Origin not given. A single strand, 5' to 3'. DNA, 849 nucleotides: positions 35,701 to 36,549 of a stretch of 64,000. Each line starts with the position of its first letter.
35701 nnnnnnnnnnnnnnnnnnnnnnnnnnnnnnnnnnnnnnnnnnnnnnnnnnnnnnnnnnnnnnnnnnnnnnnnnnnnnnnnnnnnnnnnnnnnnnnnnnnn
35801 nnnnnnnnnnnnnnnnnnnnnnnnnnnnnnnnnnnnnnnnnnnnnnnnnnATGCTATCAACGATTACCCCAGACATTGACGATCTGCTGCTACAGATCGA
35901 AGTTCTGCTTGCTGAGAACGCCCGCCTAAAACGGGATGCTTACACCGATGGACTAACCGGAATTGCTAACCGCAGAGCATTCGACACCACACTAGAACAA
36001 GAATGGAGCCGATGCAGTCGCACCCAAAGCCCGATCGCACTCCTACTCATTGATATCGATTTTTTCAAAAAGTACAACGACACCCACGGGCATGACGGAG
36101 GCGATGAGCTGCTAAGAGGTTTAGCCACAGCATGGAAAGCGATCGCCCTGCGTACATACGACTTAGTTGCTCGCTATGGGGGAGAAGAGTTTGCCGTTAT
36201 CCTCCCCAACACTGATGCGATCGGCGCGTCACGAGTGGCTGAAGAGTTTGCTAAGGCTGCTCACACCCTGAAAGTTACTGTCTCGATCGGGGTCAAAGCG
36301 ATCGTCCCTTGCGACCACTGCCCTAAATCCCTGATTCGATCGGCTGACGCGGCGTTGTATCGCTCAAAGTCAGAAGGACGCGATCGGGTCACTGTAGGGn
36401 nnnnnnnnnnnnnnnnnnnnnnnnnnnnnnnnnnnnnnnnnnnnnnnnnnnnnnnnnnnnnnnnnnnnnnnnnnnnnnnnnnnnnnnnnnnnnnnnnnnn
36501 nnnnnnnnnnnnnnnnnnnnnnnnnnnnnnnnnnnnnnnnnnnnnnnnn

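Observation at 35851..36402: Phage-encoded stand-alone diguanylate cyclase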

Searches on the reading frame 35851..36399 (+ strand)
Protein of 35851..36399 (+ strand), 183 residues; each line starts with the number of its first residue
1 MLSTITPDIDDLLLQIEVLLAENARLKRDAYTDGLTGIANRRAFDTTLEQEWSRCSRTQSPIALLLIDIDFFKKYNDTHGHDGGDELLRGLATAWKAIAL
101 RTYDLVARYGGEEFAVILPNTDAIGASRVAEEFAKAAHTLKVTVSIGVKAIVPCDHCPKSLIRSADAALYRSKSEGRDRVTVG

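Call 3: search_protein_families(library=pfam, proteins=[window:35851-36399:+], max_evalue=0.01)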
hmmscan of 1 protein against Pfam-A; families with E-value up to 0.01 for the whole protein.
window:35851-36399:+ (183 aa): 1 family
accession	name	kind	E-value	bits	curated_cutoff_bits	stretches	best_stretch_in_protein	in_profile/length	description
PF00990.26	GGDEF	-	6.2e-43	146.8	23.8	1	30-179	1-161/161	Diguanylate cyclase, GGDEF domain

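Call 9: search_protein_families(library=phrogs, proteins=[window:35851-36399:+], max_evalue=0.001)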
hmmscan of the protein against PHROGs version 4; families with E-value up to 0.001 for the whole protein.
window:35851-36399:+ (183 aa): 7 families
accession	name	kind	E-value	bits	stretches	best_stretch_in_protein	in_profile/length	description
phrog_5594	-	unknown function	1.2e-50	174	1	16-181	344-514/528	-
phrog_14602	-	unknown function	3.6e-37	129.1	1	14-181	162-335/336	-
phrog_9661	-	unknown function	1.8e-32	113.9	1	23-179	109-271/274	-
phrog_11823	-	unknown function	5.8e-29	102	1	20-181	252-421/693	-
phrog_34213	-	unknown function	1.5e-16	61.5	1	33-180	306-462/472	-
phrog_8342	-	unknown function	1.3e-14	54.9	1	19-122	237-338/407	-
phrog_26035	-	unknown function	2.1e-14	54.3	1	29-181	297-444/446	-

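Call 13: search_dna_similar(query=window:35851-36399:+, collection=phages, mode=protein, max_rows=30)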
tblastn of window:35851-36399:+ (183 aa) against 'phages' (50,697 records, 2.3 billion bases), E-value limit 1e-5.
Records with a match: 145; places in all: 151; records where one place covers at least 80% of the query: 106.
Best place of each record, by identity: <60% 145.
By first word of the organism name: Bacteriophage 63; Pseudomonas 28; Acinetobacter 18; Bordetella 9; Listeria 8; Salmonella 5; Escherichia 4; Bacillus 4; Klebsiella 3; Acetobacter 1; and 2 more.
By host as written in the record: - 84; Pseudomonas aeruginosa PAO1 10; Pseudomonas aeruginosa 9; Bordetella bronchiseptica ATCC 10580 9; Listeria monocytogenes 8; Homo sapiens 3; Pseudomonas aeruginosa PA14 3; Escherichia coli 2; and 12 more.
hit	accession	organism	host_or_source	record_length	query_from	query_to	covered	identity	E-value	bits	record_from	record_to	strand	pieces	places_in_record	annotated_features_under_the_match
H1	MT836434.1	Bacteriophage sp.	human fecal samples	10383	19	180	89%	47.3%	1e-31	125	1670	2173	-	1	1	record has no annotation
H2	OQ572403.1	Pseudomonas phage Y1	Pseudomonas aeruginosa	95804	19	180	89%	46.9%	2e-39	147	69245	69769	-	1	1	record has no annotation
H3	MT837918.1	Bacteriophage sp.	human fecal samples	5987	12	182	93%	40.1%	4e-25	106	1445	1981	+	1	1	record has no annotation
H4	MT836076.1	Bacteriophage sp.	human fecal samples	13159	25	179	85%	43.9%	1e-23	102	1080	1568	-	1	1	record has no annotation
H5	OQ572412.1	Pseudomonas phage Y11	Pseudomonas aeruginosa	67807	21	182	89%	40.7%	2e-24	104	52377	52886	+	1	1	record has no annotation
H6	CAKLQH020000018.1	Acinetobacter phage MD-2021a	not known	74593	19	183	90%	39.5%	7e-36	137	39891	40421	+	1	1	cph2_1: diguanylate cyclase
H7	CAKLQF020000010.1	Acinetobacter phage MD-2021a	not known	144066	19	183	90%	39.5%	7e-36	137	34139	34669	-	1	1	cph2_2: diguanylate cyclase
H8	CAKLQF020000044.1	Acinetobacter phage MD-2021a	not known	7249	17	180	90%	39.8%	2e-29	119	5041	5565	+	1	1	cph2_3: diguanylate cyclase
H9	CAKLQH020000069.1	Acinetobacter phage MD-2021a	not known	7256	17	180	90%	39.8%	2e-29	119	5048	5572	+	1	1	cph2_3: diguanylate cyclase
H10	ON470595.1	Escherichia phage vB_EcoS-683R6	Escherichia coli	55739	10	180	93%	38.1%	2e-20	93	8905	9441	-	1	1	diguanylate cyclase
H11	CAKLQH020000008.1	Acinetobacter phage MD-2021a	not known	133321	1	180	98%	35.1%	3e-24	103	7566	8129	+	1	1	ycdT: diguanylate cyclase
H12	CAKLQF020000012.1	Acinetobacter phage MD-2021a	not known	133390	1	180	98%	35.1%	3e-24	103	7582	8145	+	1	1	ycdT: diguanylate cyclase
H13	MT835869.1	Bacteriophage sp.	human fecal samples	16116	23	180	86%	39.5%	6e-25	106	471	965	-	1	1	record has no annotation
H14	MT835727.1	Bacteriophage sp.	human fecal samples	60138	22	182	88%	38.2%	2e-23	102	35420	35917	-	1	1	record has no annotation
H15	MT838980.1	Bacteriophage sp.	human fecal samples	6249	20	174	85%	39.4%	1e-17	85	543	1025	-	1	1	record has no annotation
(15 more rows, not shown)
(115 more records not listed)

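Call 14: find_homologous_proteins(query=window:35851-36399:+, max_evalue=1e-10)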
Query window:35851-36399:+ (183 aa): 7686 proteins with E <= 1e-10 among 8000 candidates; the best 120 are listed. Only proteins of 100 to 321 residues were searched: fused or split forms outside these lengths cannot appear, so this answer is no evidence that the protein stands alone or is whole; find_related_loci, which searches DNA, has no such limit.
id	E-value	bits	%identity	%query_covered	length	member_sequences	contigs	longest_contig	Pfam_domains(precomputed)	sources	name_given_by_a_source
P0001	4.3e-115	400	100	100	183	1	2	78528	PF00990.27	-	-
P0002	9.6e-56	206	59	97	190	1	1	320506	PF00990.27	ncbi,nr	ncbi:GGDEF domain-containing protein [Phormidium tenue FACHB-886]|nr:GGDEF domain-containing protein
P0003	2.9e-52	195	60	92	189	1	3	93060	PF00990.27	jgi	jgi:diguanylate cyclase (GGDEF)-like protein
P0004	6.0e-49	184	51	96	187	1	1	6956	PF00990.27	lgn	-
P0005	1.6e-45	173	52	97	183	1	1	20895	PF00990.27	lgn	-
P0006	5.8e-45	171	53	95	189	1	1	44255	PF00990.27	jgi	jgi:diguanylate cyclase (GGDEF)-like protein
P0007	1.7e-43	167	53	92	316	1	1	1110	PF00990.27,PF00072.31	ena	-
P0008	2.6e-43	166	51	94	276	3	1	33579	PF01590.33,PF00990.27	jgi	jgi:diguanylate cyclase (GGDEF)-like protein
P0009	2.9e-43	166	50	94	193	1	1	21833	PF00990.27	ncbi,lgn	ncbi:MAG: GGDEF domain-containing protein [Cyanobacteria bacterium P01_D01_bin.36]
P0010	2.9e-43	166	53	92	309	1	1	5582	PF00990.27,PF00072.31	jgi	jgi:diguanylate cyclase (GGDEF)-like protein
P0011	3.4e-43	166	51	99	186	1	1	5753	PF00990.27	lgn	-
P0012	5.4e-43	165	54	85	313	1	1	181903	PF13426.14,PF08448.17,PF00989.32,PF00990.27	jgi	jgi:diguanylate cyclase (GGDEF)-like protein/PAS domain S-box-containing protein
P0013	3.1e-42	162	52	87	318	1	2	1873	PF00990.27,PF00072.31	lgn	-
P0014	4.5e-42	162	46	99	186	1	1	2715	PF00990.27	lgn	-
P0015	1.1e-41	161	54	85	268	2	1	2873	PF00990.27,PF00072.31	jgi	-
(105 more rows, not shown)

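Call 15: find_related_loci(query=window:35851-36399:+, collection=viral_contigs, flank=10000)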
Query window:35851-36399:+ (183 aa) in viral_contigs; peptide patterns used: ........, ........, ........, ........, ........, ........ (x = any residue, [..] = any of these).
25 stretches matched a pattern; 12 encode a relative of the query (tblastn E <= 1e-3); 12 distinct loci.
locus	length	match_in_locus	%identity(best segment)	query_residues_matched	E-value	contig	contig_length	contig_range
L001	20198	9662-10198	50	2-179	2e-52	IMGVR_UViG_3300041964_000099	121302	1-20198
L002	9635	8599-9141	43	11-180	2e-38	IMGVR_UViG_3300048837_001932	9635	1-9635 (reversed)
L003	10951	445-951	44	23-181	6e-38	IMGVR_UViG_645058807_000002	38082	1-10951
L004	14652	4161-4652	43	15-179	2e-37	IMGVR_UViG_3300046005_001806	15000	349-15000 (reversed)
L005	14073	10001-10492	43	15-179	2e-37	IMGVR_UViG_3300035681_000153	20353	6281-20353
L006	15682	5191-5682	43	15-179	8e-37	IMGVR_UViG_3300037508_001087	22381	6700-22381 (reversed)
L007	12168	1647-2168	40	19-182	2e-34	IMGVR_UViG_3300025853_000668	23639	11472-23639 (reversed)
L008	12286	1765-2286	40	19-182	2e-34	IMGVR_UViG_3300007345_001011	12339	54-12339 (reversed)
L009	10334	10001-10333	51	11-121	6e-31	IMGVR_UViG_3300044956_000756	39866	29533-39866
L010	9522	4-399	51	57-182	6e-28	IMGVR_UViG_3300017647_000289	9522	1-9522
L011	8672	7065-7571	42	23-181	4e-27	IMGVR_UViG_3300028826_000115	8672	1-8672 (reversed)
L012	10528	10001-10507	42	23-181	3e-27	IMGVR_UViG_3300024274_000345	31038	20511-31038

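Call 16: find_encoding_contigs(protein=P0001, flank=10000, max_places=4)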
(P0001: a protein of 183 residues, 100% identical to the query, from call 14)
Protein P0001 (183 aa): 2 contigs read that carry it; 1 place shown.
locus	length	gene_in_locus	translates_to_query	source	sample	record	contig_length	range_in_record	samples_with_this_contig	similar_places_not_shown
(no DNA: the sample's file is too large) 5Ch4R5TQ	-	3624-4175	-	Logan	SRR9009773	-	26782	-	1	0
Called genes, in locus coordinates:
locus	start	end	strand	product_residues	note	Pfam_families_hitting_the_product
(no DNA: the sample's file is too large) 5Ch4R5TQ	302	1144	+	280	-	PF13529:Peptidase_C39_2 (weak)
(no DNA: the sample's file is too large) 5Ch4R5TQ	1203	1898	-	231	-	PF01930:Cas_Cas4 (weak)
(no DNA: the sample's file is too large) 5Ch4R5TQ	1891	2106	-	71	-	PF13443:HTH_26 (weak)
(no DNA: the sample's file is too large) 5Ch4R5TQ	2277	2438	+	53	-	-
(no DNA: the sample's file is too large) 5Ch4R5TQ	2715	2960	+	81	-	-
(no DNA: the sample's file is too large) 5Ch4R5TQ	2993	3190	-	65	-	-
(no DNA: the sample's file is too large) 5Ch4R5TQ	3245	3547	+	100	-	-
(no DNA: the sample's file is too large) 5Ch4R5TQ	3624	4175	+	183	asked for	PF00990:GGDEF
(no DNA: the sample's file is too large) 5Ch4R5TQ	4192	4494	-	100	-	PF20432:Xre-like-HTH (faint), PF01381:HTH_3 (faint)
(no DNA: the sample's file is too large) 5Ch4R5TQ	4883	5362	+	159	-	-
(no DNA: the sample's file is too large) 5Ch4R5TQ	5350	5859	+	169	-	-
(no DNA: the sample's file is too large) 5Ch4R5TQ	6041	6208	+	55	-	-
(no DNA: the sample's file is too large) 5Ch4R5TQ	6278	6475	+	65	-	-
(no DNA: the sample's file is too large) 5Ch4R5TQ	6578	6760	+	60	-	-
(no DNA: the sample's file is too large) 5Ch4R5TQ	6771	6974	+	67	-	-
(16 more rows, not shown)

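Call 17: find_encoding_contigs(protein=P0002, flank=10000, max_places=3)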
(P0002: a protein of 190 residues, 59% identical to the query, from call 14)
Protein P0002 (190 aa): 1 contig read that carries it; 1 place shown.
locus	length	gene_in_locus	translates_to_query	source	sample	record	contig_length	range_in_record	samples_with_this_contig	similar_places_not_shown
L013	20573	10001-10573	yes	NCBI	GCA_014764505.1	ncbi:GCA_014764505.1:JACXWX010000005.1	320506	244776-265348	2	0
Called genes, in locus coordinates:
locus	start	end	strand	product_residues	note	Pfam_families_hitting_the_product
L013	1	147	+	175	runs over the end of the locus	-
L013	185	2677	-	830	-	PF20720:nSTAND3 (faint), PF24883:NPHP3_N (faint), PF05729:NACHT, PF22727:NCH2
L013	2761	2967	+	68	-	-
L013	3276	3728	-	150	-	-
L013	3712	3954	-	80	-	-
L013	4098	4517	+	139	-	-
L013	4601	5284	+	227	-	-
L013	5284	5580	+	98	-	-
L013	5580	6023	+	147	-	-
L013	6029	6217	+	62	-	-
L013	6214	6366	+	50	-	-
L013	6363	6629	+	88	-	-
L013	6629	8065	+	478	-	-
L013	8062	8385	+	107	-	-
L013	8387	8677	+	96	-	-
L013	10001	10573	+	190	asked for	PF00990:GGDEF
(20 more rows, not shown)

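Call 18: find_encoding_contigs(protein=P0003, flank=10000, max_places=3)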
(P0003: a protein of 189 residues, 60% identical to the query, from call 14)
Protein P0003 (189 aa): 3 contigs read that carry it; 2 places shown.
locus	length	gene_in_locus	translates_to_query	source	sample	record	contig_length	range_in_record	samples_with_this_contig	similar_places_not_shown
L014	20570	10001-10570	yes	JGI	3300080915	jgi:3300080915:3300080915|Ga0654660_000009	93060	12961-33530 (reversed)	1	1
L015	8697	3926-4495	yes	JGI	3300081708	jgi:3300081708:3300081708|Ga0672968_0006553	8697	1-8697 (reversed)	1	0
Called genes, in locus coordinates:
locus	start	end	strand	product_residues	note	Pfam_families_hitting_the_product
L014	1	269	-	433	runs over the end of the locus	PF04466:Terminase_3, PF17288:Terminase_3C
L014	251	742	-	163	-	PF13384:HTH_23 (weak), PF13518:HTH_28 (weak)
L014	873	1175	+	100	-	-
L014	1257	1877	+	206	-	-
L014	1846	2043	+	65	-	-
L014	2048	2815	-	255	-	-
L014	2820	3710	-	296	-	PF04542:Sigma70_r2, PF08281:Sigma70_r4_2 (weak)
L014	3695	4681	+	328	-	PF02899:Phage_int_SAM_1, PF00589:Phage_integrase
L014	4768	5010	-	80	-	PF01726:LexA_DNA_bind (weak)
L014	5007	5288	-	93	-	-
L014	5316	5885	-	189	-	-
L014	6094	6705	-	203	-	-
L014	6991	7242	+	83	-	-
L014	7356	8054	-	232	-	PF04383:KilA-N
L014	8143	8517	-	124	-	-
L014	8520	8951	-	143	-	-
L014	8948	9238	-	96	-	-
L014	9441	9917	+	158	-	-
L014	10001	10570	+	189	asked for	PF00990:GGDEF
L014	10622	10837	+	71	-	-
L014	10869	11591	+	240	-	PF04098:Rad52_Rad22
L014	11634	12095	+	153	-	-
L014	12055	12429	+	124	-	-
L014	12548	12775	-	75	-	-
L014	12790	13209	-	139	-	-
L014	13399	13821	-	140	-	-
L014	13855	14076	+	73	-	-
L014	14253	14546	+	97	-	-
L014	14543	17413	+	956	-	PF12965:DUF3854, PF19263:DUF5906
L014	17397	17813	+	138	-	-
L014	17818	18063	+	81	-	-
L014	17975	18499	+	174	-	-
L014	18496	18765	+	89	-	-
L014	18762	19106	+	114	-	-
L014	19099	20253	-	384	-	PF27132:XisAC_2nd, PF00589:Phage_integrase (faint)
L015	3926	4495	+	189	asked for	PF00990:GGDEF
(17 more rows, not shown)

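Call 26: search_solved_structures(query=window:35851-36399:+, max_evalue=1e-20, show_alignments=3)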
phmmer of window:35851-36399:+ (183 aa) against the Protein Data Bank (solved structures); distinct sequences matched with E-value up to 1e-20: 31.
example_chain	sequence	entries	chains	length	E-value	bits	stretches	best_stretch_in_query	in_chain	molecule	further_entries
3i5c_A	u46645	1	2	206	1.5e-40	142.3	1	8-180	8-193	Fusion of General control protein GCN4 and WSPR response regulator protein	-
3bre_A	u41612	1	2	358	2.2e-38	135.2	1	18-180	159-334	Probable two-component response regulator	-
9t28_A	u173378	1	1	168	5.1e-38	134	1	32-180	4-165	diguanylate cyclase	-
3i5b_A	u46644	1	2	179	1e-37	133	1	32-180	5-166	WspR response regulator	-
5euh_A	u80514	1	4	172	2.9e-37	131.5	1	31-182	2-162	Putative GGDEF domain membrane protein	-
3i5a_A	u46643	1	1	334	7.7e-37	130.1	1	17-183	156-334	Response regulator/GGDEF domain protein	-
9g86_A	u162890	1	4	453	1.5e-29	106.5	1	30-180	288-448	Response regulator PleD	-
9g85_A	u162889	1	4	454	1.5e-29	106.5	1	30-180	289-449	Response regulator PleD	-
2wb4_A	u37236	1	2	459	1.5e-29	106.4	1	30-180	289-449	DIGUANYLATE CYCLASE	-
1w25_A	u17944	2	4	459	1.5e-29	106.4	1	30-180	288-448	STALKED-CELL DIFFERENTIATION CONTROLLING PROTEIN | RESPONSE REGULATOR PLED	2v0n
8qj3_A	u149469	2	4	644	6.2e-28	101.2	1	23-180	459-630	Ammonium transporter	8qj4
8qpf_A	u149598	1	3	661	6.6e-28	101.1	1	23-180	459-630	Ammonium transporter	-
3ign_A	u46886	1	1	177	5.5e-26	94.8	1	27-182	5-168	Diguanylate cyclase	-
6tts_A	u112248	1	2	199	5.7e-26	94.8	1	25-182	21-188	GGDEF diguanylate cyclase DgcB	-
6zxm_A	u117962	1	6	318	8.5e-26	94.2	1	22-180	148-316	Putative GGDEF/response regulator receiver domain protein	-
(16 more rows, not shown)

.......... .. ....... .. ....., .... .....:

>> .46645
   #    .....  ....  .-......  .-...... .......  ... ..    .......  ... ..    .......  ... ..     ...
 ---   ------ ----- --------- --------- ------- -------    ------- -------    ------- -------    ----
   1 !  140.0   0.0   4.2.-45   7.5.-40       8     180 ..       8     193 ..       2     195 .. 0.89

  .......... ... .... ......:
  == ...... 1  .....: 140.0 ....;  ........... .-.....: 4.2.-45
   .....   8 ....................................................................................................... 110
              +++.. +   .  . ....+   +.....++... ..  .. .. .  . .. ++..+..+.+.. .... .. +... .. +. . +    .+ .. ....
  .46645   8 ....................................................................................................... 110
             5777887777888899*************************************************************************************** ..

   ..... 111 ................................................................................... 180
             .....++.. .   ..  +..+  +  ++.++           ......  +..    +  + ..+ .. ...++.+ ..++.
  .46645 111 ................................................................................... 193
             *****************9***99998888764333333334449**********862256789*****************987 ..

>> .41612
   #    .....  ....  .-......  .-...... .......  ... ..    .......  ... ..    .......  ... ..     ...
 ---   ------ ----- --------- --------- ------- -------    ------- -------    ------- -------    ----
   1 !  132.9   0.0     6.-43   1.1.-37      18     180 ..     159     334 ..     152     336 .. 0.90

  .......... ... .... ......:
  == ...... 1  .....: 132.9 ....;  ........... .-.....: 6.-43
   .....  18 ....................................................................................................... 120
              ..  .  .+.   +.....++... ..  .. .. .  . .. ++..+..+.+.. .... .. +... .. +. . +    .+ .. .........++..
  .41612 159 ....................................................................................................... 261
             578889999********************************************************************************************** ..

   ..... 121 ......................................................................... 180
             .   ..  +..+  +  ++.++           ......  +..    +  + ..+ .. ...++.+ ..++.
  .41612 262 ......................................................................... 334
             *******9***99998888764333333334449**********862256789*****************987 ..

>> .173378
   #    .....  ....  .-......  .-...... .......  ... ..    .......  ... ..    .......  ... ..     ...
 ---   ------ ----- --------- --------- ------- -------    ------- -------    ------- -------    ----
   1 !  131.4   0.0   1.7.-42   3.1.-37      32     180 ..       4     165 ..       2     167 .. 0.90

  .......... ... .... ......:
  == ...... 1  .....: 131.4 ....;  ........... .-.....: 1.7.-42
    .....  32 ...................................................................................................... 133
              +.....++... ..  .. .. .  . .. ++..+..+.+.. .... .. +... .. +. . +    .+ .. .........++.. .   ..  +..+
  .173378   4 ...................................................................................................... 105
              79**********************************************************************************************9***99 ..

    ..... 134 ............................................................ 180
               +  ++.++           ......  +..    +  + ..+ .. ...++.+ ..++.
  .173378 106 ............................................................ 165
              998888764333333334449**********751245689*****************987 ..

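Call 30: find_encoding_contigs(protein=P0005, flank=10000, max_places=2)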
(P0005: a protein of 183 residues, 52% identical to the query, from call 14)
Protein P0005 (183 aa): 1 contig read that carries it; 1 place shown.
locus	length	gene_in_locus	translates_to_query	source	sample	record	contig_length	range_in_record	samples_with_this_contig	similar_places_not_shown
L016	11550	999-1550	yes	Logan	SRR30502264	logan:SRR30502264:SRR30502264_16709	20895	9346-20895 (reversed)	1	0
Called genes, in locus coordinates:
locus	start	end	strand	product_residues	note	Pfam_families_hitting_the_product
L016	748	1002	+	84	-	-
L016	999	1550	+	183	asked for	PF00990:GGDEF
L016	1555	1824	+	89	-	-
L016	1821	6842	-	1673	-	PF10145:PhageMin_Tail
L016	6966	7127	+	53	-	-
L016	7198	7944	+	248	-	PF02498:Bro-N, PF03288:Pox_D5 (weak)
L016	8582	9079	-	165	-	-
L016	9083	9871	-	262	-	-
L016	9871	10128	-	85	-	-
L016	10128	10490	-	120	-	-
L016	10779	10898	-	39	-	-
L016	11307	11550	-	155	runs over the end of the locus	-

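Call 31: find_encoding_contigs(protein=P0006, flank=10000, max_places=2)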
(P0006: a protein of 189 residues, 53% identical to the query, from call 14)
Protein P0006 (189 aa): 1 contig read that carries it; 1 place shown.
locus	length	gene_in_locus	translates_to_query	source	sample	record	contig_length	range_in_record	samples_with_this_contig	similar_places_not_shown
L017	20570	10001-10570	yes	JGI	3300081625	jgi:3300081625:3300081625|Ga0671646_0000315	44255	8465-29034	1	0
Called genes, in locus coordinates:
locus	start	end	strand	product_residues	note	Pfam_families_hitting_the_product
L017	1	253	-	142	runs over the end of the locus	-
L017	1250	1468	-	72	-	-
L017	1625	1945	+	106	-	-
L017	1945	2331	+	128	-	-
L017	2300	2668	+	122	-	-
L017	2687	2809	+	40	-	-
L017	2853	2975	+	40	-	-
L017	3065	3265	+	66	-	-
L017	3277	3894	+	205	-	-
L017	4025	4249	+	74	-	-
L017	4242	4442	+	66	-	-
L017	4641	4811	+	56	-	-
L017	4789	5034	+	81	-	-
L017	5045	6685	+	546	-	-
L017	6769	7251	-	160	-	-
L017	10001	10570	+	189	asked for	PF00990:GGDEF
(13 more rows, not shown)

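Call 32: find_encoding_contigs(protein=P0009, flank=10000, max_places=2)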
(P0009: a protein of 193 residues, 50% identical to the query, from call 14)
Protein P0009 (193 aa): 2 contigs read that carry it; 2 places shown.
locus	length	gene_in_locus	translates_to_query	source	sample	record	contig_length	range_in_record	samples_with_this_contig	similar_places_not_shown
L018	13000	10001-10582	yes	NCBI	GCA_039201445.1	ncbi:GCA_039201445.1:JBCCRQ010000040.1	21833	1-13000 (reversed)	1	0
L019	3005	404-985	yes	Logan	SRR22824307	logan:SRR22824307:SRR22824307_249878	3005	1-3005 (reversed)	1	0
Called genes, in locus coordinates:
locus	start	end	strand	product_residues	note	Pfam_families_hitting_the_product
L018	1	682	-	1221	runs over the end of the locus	PF10145:PhageMin_Tail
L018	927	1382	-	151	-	-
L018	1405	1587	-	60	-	-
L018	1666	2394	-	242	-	-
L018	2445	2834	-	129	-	-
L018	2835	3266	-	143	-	-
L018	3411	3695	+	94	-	-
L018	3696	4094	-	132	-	-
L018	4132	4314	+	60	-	PF04485:NblA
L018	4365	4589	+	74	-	-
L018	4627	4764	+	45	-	-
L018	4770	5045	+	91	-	-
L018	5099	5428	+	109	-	-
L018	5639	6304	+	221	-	-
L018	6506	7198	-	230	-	-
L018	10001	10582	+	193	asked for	PF00990:GGDEF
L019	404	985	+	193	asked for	PF00990:GGDEF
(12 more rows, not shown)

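Call 40: search_protein_families(library=ncbifam, proteins=[window:35851-36399:+, L014:19102-20253:-], max_evalue=0.01)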
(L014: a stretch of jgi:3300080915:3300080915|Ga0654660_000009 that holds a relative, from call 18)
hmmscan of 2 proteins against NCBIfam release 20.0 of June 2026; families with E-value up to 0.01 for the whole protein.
window:35851-36399:+ (183 aa): 22 families
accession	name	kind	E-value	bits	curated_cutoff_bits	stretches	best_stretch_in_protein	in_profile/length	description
TIGR00254.1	GGDEF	domain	4.8e-47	159.8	37.4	1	26-182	1-166/168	diguanylate cyclase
NF038266.1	diguan_SiaD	equivalog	3.6e-41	141.2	290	1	19-180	83-252/252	biofilm regulation diguanylate cyclase SiaD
NF007135.0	PRK09581.1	equivalog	3.5e-40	138.2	474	1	30-181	292-453/457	PleD family two-component system response regulator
NF007423.1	PRK09966.1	equivalog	2.4e-35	122.2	325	1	17-173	226-390/390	diguanylate cyclase DgcN/YfiN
NF041606.1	dguan_cyc_DgcA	equivalog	5.6e-35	120.9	370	1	21-182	169-338/340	diguanylate cyclase DgcA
NF007380.0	PRK09894.1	equivalog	5.9e-35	121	256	1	26-181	125-285/296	diguanylate cyclase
NF047654.1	DiguCycDgcRLepto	equivalog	2e-34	118.9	500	1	24-180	127-293/295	diguanylate cyclase DgcR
NF007599.0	PRK10245.1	equivalog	1.2e-33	116.1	402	1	15-182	194-369/371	diguanylate cyclase AdrA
NF007298.0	PRK09776.1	equivalog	9.5e-29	99.9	1135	1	25-182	679-844/1111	diguanylate cyclase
NF051473.1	DigCycDgcsShew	equivalog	2.7e-27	95.9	400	1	9-180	114-288/291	diguanylate cyclase DgcS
NF040885.1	diguan_DgcJ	equivalog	3.5e-26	92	500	1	15-177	326-490/493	diguanylate cyclase DgcJ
NF045675.1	PhdiestaseDibA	equivalog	2.5e-25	88.9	980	1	21-179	194-360/623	phosphodiesterase DibA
NF011955.1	PRK15426.1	equivalog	1.7e-23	82.6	408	1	25-181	393-559/564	cellulose biosynthesis regulator diguanylate cyclase DgcQ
NF047872.1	GGDEF_GdpS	equivalog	4.6e-23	82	400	1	24-180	181-347/355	GGDEF domain-containing protein GdpS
NF007474.0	PRK10060.1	equivalog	7.4e-22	77.3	782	1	24-182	231-394/663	cyclic di-GMP phosphodiesterase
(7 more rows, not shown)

L014:19102-20253:- (384 aa): 1 family
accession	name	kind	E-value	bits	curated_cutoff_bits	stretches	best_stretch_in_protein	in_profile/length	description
NF040815.2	recomb_XerA_Arch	equivalog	0.0046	16.6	220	0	212-362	95-252/263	site-specific tyrosine recombinase/integron integrase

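Call 41: search_protein_representatives(protein=P0001)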
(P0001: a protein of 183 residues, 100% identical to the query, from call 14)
Query: 183 residues. Proteins with E-value up to 0.001 (for the whole library): 503700; up to 1e-10: 343155; up to 1e-30: 8084. The best 150 are listed.
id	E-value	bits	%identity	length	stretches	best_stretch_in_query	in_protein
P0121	5.4e-140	479.0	38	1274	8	32-180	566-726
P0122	2.2e-84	298.0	43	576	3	7-180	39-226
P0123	4.6e-81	287.2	50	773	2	22-181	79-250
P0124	8.7e-71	253.7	42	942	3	26-180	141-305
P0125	2.4e-68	245.8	49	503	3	18-138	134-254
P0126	3.1e-62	225.9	45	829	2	16-182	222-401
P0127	5.7e-62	225.0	45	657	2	22-183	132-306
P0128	8.1e-62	224.5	47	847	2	19-180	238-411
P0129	7.1e-60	218.2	43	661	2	19-181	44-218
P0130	4.9e-59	215.5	42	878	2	19-180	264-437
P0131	9.1e-59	214.6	46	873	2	19-182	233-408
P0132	1.7e-57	210.5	47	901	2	20-181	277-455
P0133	1.7e-56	207.2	43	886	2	15-182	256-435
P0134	2.0e-56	207.0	47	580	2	29-180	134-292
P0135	3.1e-56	206.4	44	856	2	19-182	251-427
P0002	3.1e-56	206.4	59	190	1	8-182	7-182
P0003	9.3e-53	195.0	59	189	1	13-182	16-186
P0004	1.9e-49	184.3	52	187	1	8-182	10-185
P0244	5.3e-44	166.5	46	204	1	7-183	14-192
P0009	9.1e-44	165.8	51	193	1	12-181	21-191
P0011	1.1e-43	165.5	51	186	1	6-182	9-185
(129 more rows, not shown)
